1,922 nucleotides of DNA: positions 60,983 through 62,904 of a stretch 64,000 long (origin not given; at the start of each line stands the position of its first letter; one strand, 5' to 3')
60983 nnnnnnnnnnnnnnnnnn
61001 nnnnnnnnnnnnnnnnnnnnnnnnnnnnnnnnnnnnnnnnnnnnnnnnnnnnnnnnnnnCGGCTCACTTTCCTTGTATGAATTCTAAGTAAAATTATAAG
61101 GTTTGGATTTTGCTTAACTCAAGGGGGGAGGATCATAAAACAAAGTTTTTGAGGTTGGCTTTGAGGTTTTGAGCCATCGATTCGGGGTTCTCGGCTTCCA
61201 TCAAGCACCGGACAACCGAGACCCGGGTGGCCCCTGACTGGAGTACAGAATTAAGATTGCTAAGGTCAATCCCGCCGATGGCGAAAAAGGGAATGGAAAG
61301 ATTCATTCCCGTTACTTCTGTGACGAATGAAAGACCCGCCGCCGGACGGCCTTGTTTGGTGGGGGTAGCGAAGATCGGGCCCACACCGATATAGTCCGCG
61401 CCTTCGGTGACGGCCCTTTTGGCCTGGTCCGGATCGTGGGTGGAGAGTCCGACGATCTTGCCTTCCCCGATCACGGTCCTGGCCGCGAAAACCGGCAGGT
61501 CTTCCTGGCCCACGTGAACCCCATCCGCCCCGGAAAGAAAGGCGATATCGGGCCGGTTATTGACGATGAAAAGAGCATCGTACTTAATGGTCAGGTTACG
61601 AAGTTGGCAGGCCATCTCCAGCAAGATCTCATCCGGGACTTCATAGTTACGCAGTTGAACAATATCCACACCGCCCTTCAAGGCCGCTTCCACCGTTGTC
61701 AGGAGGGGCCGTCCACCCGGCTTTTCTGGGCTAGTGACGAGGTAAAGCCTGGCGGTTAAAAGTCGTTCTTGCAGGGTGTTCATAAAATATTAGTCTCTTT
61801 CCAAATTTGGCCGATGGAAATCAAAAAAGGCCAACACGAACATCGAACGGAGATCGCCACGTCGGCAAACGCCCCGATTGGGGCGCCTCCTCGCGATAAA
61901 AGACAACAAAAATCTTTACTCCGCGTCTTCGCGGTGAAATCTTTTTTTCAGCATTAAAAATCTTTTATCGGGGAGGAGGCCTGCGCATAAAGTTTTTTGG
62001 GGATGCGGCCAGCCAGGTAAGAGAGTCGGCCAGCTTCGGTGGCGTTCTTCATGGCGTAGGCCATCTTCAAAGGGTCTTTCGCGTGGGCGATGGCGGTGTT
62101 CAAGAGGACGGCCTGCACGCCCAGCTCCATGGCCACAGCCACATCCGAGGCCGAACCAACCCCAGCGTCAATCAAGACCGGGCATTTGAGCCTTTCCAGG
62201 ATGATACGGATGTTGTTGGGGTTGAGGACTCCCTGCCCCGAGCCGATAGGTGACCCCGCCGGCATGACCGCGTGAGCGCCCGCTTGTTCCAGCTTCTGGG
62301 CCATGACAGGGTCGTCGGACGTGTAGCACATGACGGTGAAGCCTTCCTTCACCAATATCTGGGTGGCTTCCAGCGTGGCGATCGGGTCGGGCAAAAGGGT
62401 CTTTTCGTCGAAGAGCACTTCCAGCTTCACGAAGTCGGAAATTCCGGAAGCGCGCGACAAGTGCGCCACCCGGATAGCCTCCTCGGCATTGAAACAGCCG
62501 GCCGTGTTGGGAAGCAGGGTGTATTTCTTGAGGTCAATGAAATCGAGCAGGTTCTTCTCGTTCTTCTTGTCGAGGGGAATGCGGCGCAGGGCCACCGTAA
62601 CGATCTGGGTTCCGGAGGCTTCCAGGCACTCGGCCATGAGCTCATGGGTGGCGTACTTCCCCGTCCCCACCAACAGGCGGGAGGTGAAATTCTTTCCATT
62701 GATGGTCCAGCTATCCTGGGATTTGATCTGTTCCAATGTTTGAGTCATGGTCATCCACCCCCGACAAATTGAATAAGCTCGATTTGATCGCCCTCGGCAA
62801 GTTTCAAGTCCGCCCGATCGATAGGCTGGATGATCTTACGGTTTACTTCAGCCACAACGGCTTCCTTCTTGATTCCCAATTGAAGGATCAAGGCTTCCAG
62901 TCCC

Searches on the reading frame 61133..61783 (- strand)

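Call 51: search_protein_families(library=pfam, proteins=[window:61133-61783:-], max_evalue=0.0001)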
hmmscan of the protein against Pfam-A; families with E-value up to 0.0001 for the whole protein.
window:61133-61783:- (216 aa): 1 family
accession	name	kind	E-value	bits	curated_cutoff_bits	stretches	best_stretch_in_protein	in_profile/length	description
PF02581.23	TMP-TENI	-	1.3e-60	204.3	27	1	13-193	1-179/180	Thiamine monophosphate synthase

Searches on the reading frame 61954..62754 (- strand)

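Call 51: search_protein_families(library=pfam, proteins=[window:61954-62754:-], max_evalue=0.0001)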
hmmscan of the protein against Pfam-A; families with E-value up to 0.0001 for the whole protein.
window:61954-62754:- (266 aa): 2 families
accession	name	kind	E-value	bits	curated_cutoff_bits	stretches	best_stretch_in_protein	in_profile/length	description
PF05690.20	ThiG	-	1.1e-108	362.7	23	1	18-262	2-247/247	Thiazole biosynthesis protein ThiG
PF00977.27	His_biosynth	-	6.6e-05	22.9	23.6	0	177-230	60-113/228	Histidine biosynthesis protein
